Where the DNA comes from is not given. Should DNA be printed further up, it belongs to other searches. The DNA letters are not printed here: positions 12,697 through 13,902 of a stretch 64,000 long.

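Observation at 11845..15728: Candidate two-step phosphoglycan 'uncover and dephosphorylate' module (NAGPA-like + EEP + fused NAGPA-like paralog)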

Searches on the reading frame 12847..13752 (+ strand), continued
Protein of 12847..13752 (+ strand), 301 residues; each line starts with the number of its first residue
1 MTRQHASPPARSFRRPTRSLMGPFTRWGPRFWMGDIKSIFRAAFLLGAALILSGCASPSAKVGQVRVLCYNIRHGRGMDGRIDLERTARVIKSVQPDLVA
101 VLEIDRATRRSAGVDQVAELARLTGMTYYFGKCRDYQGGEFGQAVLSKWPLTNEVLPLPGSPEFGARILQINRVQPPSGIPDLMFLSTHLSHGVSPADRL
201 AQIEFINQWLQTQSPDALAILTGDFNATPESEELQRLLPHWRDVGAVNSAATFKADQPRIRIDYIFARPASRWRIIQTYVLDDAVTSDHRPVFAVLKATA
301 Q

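Call 20: find_encoding_contigs(protein=P0037, flank=8000, max_places=2)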
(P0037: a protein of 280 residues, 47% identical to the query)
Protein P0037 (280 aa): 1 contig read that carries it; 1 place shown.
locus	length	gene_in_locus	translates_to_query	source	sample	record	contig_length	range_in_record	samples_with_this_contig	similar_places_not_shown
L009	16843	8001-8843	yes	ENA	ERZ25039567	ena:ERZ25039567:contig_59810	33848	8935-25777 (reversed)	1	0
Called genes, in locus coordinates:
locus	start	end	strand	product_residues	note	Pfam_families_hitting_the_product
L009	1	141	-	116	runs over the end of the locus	PF01019:G_glu_transpept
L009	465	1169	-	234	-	-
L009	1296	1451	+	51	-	-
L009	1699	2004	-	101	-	-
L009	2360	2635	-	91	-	-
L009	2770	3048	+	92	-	-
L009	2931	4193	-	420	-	PF17148:DUF5117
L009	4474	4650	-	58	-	-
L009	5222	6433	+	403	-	PF04389:Peptidase_M28, PF01546:Peptidase_M20 (weak)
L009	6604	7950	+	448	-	PF04389:Peptidase_M28 (weak), PF01546:Peptidase_M20, PF07687:M20_dimer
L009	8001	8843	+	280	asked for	PF03372:Exo_endo_phos, PF23226:Exo_endo_phos_PGAP2IP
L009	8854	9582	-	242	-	PF00756:Esterase (faint), PF20434:BD-FAE (faint)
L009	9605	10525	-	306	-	-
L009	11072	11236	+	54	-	-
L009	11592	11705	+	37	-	-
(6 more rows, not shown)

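Call 21: find_encoding_contigs(protein=P0039, flank=8000, max_places=2)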
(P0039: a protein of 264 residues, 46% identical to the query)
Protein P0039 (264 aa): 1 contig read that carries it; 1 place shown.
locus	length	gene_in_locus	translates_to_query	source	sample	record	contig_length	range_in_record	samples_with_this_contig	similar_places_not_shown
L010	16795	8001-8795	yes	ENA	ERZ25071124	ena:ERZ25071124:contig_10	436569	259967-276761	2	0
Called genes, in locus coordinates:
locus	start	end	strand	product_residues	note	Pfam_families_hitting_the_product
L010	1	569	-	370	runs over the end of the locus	PF00155:Aminotran_1_2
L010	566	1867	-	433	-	PF00815:Histidinol_dh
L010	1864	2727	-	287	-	PF01634:HisG, PF08029:HisG_C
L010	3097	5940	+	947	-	PF02463:SMC_N (faint), PF03193:RsgA_GTPase (faint), PF13191:AAA_16 (faint), PF13304:AAA_21 (faint), PF13401:AAA_22 (faint), PF17760:UvrA_inter, PF17755:UvrA_DNA-bind, PF00005:ABC_tran (weak), +4 more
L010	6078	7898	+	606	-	PF17874:TPR_MalT (faint), PF13374:TPR_10 (faint), PF13176:TPR_7 (faint), PF13424:TPR_12, PF00515:TPR_1 (weak), PF07719:TPR_2 (weak), PF13424:TPR_12, PF00990:GGDEF, +1 more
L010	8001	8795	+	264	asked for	PF03372:Exo_endo_phos, PF23226:Exo_endo_phos_PGAP2IP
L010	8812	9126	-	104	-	-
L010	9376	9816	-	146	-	PF14361:RsbRD_N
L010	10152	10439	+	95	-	-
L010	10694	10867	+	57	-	-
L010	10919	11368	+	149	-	PF01527:HTH_Tnp_1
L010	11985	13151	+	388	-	PF13276:HTH_21, PF00665:rve, PF13683:rve_3 (weak)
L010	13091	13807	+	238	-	PF00665:rve, PF13683:rve_3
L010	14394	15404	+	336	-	PF00535:Glycos_transf_2, PF13641:Glyco_tranf_2_3, PF13632:Glyco_trans_2_3 (weak)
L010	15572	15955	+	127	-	-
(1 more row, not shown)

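Call 32: search_solved_structures(query=A1, max_evalue=0.001, show_alignments=0)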
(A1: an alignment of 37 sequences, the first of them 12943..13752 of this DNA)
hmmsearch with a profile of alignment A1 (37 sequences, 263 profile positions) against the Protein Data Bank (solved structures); distinct sequences matched with E-value up to 0.001: 31.
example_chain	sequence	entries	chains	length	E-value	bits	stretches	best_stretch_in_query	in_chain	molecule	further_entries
4ruw_A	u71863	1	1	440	1.5e-23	86.8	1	24-260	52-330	Endonuclease/exonuclease/phosphatase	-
3g6s_A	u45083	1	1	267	1e-13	54.5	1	130-262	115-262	Putative endonuclease/exonuclease/phosphatase family protein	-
3teb_A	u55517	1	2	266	8e-11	45.1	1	27-259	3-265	Endonuclease/exonuclease/phosphatase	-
3l1w_A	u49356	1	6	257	1e-10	44.7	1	129-258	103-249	Uncharacterized protein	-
6mal_A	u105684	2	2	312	3.8e-09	39.5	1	53-204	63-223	Nocturnin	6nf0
6bt1_A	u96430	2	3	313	3.9e-09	39.5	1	53-204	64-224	Nocturnin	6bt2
4fva_A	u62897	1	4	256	6.9e-07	32.2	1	24-211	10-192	5'-tyrosyl-DNA phosphodiesterase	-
4f1i_A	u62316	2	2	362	9.9e-07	31.7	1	20-211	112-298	5'-tyrosyl-DNA phosphodiesterase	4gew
3mpr_A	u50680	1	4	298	1.6e-06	31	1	130-245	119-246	Putative endonuclease/exonuclease/phosphatase family protein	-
5j3p_A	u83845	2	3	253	3.2e-06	30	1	99-190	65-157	Tyrosyl-DNA phosphodiesterase 2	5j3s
5ino_A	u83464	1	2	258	3.4e-06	29.9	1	99-189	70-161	Tyrosyl-DNA phosphodiesterase 2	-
7cne_A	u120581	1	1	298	6.6e-06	28.9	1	23-205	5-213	Sphingomyelinase C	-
4c1r_A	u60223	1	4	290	7.5e-06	28.8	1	130-245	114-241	MANNOSYL-6-PHOSPHATASE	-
2jc4_A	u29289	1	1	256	1.2e-05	28.1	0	85-194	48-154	EXODEOXYRIBONUCLEASE III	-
6fk4_A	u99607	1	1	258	1.2e-05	28.1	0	85-194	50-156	Exodeoxyribonuclease III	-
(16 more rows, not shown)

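Call 52: find_related_loci(query=A1, collection=metagenome_contigs, flank=8000)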
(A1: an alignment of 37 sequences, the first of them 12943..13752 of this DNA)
Query A1 (269 aa) in metagenome_contigs; peptide patterns used: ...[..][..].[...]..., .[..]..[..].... (x = any residue, [..] = any of these).
599 stretches matched a pattern (row limit reached: there are more); 519 encode a relative of the query (tblastn E <= 1e-3); the best 80 are kept; 80 distinct loci.
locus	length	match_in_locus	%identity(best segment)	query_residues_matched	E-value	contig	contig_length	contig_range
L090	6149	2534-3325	45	12-265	5e-66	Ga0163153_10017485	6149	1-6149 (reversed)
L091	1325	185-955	47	10-265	5e-69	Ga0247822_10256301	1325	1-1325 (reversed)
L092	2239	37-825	45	1-265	1e-64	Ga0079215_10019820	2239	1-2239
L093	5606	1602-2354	44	11-265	2e-61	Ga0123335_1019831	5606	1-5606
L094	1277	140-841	46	34-265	4e-65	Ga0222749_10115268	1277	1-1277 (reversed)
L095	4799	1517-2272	44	11-266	2e-61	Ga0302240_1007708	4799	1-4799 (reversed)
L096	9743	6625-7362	46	27-265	3e-60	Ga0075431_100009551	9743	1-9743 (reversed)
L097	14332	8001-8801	40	4-265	5e-59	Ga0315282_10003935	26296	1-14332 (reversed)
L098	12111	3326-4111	43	10-265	7e-58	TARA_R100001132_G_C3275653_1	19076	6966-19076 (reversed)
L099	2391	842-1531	44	33-264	1e-58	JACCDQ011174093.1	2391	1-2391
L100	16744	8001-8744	45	16-264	1e-57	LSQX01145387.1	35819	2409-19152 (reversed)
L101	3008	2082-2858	43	10-265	2e-57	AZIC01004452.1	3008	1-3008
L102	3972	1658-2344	46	33-265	8e-57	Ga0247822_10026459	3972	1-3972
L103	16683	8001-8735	42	20-268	7e-57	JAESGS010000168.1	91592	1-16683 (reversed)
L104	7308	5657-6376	43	29-265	2e-56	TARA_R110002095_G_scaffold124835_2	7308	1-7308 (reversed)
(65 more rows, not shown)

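Call 63: predict_structure(alignment_id=A1)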
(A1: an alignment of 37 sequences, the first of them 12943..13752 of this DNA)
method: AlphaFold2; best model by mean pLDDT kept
length: 269 residues; sequences in the alignment: 37
mean_pLDDT: 91.8   pTM: 0.87
mean pLDDT of the five models: 91.8, 90.2, 89.9, 89.5, 89.2
residues with pLDDT >= 90: 208; 70-90: 46; 50-70: 15; < 50: 0
segments of 3 or more residues with pLDDT < 50: none
pLDDT, mean of each block of 10 residues (from residue 1): 70 73 63 96 84 96 98 96 98 98 97 98 94 92 93 96 88 96 96 97 96 96 93 97 97 87 93
secondary structure, 60 per line:
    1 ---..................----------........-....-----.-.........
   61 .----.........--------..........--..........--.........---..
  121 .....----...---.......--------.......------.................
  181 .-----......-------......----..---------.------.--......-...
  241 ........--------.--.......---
elements in order: H4-21 E32-39 H52-61 E66-74 H84-92 E95-104 E107-115 E119-125 E136-142 E151-157 H164-181 E187-192 H200-205 E231-236 E241-248 E260-266

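Call 66: fold_search(model_id=the predicted structure, library=pdb)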
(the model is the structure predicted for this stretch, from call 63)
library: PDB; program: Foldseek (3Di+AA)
matches with E <= 10: 990; with E <= 0.001: 250
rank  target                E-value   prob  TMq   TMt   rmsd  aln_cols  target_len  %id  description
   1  4ruw                  8.0e-21  1.00  0.75  0.53   2.9       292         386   24  The crystal structure of endonuclease/exonuclease/phosphatase from Beutenbergia cavernae DSM 12333 (released 2014-12-24)
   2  3mpr_C                1.2e-17  1.00  0.72  0.69   4.1       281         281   20  Crystal Structure of endonuclease/exonuclease/phosphatase family protein from Bacteroides thetaiotaomicron, Northeast  (released 2010-05-26)
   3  3mpr_B                1.4e-17  1.00  0.73  0.72   3.7       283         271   19  Crystal Structure of endonuclease/exonuclease/phosphatase family protein from Bacteroides thetaiotaomicron, Northeast  (released 2010-05-26)
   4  3g6s                  2.8e-17  1.00  0.71  0.73   3.6       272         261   20  Crystal structure of the endonuclease/exonuclease/phosphatase (BVU_0621) from Bacteroides vulgatus. Northeast Structural (released 2009-02-17)
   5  4gz2_B                5.8e-17  1.00  0.69  0.75   3.5       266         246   18  Mus Musculus Tdp2 excluded ssDNA complex (released 2012-10-31)
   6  3l1w_A                7.8e-17  1.00  0.73  0.77   3.1       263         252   22  The crystal structure of a functionally unknown conserved protein from Enterococcus faecalis V583 (released 2010-01-12)
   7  3mpr_D                8.8e-17  1.00  0.73  0.72   3.7       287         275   19  Crystal Structure of endonuclease/exonuclease/phosphatase family protein from Bacteroides thetaiotaomicron, Northeast  (released 2010-05-26)
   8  5j3z_A                1.1e-16  1.00  0.69  0.74   3.5       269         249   18  Crystal structure of m2hTDP2-CAT in complex with a small molecule inhibitor (released 2016-05-04)
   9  3mpr_A                3.5e-16  1.00  0.72  0.68   4.1       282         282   20  Crystal Structure of endonuclease/exonuclease/phosphatase family protein from Bacteroides thetaiotaomicron, Northeast  (released 2010-05-26)
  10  5ht2_A                5.0e-16  1.00  0.68  0.72   3.6       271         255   18  Mouse Tdp2 reaction product (5'-phosphorylated DNA)-Mg2+ complex with 1-N6-etheno-adenine (released 2016-04-27)
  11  5j42_A                6.7e-16  1.00  0.68  0.73   3.6       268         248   19  Crystal structure of m2hTDP2-CAT in complex with a small molecule inhibitor (released 2016-05-04)
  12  3ngq                  7.5e-16  1.00  0.70  0.58   4.5       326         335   12  Crystal structure of the human CNOT6L nuclease domain (released 2010-07-28)
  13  4gyz_C                8.5e-16  1.00  0.67  0.72   3.8       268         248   19  Mus Musculus Tdp2 Bound to dAMP and Mg2+ (released 2012-10-31)
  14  3ngn                  8.5e-16  1.00  0.68  0.57   5.2       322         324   13  Crystal structure of the human CNOT6L nuclease domain in complex with AMP (released 2010-07-28)
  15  4gz1_A                9.6e-16  1.00  0.68  0.72   3.6       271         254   19  Mus Musculus Tdp2 reaction product (5'-phosphorylated DNA)-Mg2+ complex at 1.5 Angstroms resolution (released 2012-10-31)
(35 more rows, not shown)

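Call 78: search_protein_families(library=pfam, alignment_id=A7, max_evalue=0.0001)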
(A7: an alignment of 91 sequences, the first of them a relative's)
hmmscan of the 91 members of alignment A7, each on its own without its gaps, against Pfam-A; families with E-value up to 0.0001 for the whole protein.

A. member 1, L090:327-1919:+ (531 aa): 3 families
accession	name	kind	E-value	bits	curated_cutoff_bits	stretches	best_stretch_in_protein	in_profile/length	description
PF00198.28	2-oxoacid_dh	-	3e-87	292.4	23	1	301-530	4-231/232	2-oxoacid dehydrogenases acyltransferase (catalytic domain)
PF00364.28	Biotin_lipoyl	-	1.2e-17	64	22.1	1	93-164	3-73/73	Biotin-requiring enzyme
PF02817.22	E3_binding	-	2.1e-14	53.9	23.7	1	236-270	2-36/36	e3 binding domain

B. families by the number of members that match (of 91 scanned): 125 families (the first 25 are shown)
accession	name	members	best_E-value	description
PF01408.29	GFO_IDH_MocA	7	3.1e-22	Oxidoreductase family, NAD-binding Rossmann fold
PF19051.5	GFO_IDH_MocA_C2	5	1.2e-25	Oxidoreductase family, C-terminal alpha/beta domain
PF00149.33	Metallophos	4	3.6e-13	Calcineurin-like phosphoesterase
PF22725.1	GFO_IDH_MocA_C3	4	1.7e-08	GFO/IDH/MocA C-terminal domain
PF13401.12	AAA_22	4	4.1e-08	AAA domain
PF00144.29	Beta-lactamase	3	2.2e-68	Beta-lactamase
PF00884.28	Sulfatase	3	2e-57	Sulfatase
PF01663.27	Phosphodiest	3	1.9e-43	Type I phosphodiesterase / nucleotide pyrophosphatase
PF11287.13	DUF3088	3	3.7e-35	Protein of unknown function (DUF3088)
PF13173.12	AAA_14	3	5.2e-23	AAA domain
PF01797.21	Y1_Tnp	3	4.3e-11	Transposase IS200 like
PF03169.20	OPT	2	2.3e-80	OPT oligopeptide transporter protein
PF01087.27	GalP_UDP_transf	2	7.4e-63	Galactose-1-phosphate uridyl transferase, N-terminal domain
PF00155.27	Aminotran_1_2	2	9.4e-61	Aminotransferase class I and II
PF02744.22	GalP_UDP_tr_C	2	2e-58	Galactose-1-phosphate uridyl transferase, C-terminal domain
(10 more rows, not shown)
